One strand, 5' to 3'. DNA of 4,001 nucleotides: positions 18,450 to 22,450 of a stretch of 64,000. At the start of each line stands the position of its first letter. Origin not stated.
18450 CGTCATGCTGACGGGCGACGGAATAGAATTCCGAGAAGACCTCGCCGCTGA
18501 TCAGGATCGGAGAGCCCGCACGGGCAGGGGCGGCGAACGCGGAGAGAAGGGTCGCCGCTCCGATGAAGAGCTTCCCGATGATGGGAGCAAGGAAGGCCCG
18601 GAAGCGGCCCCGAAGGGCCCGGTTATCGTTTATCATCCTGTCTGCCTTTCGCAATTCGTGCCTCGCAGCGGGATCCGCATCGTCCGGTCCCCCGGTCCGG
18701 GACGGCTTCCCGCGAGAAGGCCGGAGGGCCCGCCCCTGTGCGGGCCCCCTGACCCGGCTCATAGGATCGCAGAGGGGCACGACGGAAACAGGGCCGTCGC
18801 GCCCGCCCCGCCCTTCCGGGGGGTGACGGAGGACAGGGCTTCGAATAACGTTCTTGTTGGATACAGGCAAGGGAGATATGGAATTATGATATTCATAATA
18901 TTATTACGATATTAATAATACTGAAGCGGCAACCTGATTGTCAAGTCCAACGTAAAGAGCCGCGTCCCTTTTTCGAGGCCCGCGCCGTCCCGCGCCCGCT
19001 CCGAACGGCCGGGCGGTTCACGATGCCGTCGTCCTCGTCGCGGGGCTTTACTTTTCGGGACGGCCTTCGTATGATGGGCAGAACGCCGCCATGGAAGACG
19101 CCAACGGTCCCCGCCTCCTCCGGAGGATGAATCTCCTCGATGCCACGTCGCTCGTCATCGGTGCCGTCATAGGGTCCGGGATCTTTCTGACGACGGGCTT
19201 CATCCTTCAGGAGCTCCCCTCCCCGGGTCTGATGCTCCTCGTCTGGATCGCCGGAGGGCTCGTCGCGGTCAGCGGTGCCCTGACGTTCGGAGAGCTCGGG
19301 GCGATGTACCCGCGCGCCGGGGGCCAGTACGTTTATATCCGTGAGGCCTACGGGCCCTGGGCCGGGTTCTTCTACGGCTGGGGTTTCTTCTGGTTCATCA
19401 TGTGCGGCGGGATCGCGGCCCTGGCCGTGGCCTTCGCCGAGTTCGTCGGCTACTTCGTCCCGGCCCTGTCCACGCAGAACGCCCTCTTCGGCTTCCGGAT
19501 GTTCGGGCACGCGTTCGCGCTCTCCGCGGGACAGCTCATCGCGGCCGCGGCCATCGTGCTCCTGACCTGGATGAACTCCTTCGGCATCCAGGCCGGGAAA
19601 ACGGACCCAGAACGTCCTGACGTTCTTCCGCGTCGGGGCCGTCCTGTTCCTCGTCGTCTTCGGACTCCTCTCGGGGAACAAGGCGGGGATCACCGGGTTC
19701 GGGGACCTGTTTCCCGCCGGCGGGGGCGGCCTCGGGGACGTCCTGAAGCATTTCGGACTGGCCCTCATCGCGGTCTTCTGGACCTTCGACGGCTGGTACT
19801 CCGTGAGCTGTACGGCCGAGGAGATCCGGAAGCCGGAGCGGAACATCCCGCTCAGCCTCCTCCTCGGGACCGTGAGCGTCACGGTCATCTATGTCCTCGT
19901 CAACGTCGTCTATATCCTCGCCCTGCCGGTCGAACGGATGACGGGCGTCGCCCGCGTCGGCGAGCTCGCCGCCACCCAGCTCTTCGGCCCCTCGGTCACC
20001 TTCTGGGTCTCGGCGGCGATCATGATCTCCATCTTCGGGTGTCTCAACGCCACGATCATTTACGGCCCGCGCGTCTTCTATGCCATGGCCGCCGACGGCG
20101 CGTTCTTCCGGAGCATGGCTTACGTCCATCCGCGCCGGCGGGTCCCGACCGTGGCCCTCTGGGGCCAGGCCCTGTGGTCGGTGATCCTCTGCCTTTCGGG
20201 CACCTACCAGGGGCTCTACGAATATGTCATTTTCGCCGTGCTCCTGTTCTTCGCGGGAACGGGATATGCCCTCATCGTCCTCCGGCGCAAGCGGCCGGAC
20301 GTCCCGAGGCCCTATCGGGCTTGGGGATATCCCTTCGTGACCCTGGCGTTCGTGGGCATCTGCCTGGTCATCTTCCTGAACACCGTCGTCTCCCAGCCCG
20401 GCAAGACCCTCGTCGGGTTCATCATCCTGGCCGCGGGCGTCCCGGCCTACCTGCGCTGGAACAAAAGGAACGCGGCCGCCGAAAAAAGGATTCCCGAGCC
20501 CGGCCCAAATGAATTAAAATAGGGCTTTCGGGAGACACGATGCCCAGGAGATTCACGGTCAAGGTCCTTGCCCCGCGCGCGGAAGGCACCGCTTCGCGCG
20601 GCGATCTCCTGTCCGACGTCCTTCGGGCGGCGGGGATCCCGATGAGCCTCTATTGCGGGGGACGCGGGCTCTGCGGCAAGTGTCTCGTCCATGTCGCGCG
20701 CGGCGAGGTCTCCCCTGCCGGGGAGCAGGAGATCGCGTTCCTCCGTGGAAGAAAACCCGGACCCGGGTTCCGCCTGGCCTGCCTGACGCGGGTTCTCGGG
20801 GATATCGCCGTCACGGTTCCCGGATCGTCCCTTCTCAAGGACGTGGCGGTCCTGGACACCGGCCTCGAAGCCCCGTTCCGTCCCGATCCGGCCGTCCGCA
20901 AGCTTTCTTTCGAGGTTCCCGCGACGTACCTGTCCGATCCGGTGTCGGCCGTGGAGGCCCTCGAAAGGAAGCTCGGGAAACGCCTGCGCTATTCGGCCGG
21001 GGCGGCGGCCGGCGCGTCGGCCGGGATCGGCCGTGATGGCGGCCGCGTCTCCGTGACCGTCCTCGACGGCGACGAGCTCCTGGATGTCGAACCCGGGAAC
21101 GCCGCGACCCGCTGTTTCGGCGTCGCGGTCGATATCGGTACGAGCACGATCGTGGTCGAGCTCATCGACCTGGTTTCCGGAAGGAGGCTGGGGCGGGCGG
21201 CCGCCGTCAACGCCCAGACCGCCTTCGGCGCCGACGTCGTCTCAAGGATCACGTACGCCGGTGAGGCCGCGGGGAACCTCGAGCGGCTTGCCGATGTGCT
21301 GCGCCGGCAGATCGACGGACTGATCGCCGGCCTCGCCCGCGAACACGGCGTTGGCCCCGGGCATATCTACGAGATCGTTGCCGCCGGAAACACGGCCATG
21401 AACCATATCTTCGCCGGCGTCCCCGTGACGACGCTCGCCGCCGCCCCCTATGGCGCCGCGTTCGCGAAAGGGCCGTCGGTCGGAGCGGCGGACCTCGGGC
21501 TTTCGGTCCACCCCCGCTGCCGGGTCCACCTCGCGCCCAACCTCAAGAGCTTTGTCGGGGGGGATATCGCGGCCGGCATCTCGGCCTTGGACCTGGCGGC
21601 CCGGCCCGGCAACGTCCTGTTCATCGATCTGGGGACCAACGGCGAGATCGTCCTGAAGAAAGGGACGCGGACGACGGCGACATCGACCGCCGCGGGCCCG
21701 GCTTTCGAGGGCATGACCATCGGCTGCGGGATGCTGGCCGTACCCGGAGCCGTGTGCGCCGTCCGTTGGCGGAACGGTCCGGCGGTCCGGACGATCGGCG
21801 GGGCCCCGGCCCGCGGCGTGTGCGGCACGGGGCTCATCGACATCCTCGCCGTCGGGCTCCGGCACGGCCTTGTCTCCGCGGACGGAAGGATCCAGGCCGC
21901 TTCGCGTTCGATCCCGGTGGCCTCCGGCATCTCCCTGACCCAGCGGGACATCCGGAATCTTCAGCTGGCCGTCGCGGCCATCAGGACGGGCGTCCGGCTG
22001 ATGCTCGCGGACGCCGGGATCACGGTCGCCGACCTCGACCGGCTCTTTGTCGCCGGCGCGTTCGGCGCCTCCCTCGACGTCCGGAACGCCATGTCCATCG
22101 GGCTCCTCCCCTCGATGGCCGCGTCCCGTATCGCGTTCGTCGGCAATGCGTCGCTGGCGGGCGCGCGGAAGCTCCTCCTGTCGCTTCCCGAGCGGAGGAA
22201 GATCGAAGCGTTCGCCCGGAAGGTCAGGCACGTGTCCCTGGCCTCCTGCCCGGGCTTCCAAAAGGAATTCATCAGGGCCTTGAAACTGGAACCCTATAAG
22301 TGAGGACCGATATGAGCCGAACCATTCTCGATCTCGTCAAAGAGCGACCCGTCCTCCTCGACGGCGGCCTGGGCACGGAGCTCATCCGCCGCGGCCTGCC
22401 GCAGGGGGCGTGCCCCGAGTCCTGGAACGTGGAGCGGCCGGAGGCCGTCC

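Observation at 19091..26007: Permease + RACo activase + stand-alone Hcy-methyltransferase + corrinoid protein + non-Pyl MttB + MetH-activation-like domain: candidate folate-independent, methylamine-driven methionine synthase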

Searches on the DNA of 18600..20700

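Call 56: search_rna_families(source=window, start=18600, end=20700, threshold=evalue, max_evalue=1)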
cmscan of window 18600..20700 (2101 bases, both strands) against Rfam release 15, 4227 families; matches with E-value up to 1: 1.
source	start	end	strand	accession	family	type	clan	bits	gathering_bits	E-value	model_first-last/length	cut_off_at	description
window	18606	18629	-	RF01716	PhotoRC-I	Cis-reg;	-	15.5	45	0.78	1-44/44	no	PhotoRC-I RNA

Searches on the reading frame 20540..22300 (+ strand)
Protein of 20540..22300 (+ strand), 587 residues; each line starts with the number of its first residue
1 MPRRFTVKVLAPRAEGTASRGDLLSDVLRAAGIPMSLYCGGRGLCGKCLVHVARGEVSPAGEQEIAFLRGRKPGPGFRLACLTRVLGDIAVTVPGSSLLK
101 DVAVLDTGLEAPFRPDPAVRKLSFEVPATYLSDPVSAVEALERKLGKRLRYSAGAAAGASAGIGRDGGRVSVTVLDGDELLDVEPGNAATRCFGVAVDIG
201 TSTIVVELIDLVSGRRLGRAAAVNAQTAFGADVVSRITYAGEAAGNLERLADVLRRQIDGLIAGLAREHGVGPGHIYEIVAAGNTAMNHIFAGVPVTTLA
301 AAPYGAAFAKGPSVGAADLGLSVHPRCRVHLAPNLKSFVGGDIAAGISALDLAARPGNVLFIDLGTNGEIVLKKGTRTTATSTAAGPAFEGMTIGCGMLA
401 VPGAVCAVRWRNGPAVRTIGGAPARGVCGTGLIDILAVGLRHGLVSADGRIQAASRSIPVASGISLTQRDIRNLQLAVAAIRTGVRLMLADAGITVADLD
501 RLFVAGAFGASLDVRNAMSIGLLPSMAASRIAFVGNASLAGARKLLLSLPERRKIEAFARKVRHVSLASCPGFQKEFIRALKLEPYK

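Call 6: search_protein_families(library=pfam, proteins=[window:20540-22300:+], max_evalue=0.01)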
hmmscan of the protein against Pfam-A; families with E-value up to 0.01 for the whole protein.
window:20540-22300:+ (587 aa): 4 families
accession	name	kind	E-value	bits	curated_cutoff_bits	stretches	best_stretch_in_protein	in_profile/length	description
PF14574.11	RACo_C_ter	-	1.1e-68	231.6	27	1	359-583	3-249/261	C-terminal domain of RACo the ASKHA domain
PF17651.6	Raco_middle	-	3.6e-50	170.2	26.8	1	193-353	1-161/163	RACo middle region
PF00111.32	Fer2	-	8e-10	39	21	1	20-85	14-76/77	2Fe-2S iron-sulfur cluster binding domain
PF17650.6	RACo_linker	-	2.2e-06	27.8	26.2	1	110-188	3-84/86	RACo linker region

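Call 7: search_protein_families(library=ncbifam, proteins=[window:20540-22300:+], max_evalue=0.01)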
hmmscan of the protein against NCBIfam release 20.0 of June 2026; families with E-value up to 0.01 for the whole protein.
window:20540-22300:+ (587 aa): 4 families
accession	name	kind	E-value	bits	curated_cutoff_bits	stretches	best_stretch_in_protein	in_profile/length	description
NF040756.1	corr_regen_AcsV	exception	3.7e-110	369.2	800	2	16-454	11-474/632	corrinoid activation/regeneration protein AcsV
TIGR04270.1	Rama_corrin_act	subfamily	1.5e-49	168.8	500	2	417-581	250-414/534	methylamine methyltransferase corrinoid protein reductive activase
TIGR01941.1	nqrF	equivalog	1.7e-07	30.6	295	1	17-95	45-122/405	NADH:ubiquinone reductase (Na(+)-transporting) subunit F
NF004317.0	PRK05713.1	equivalog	4.2e-06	26.2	338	1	21-93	16-84/312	iron-sulfur-binding ferredoxin reductase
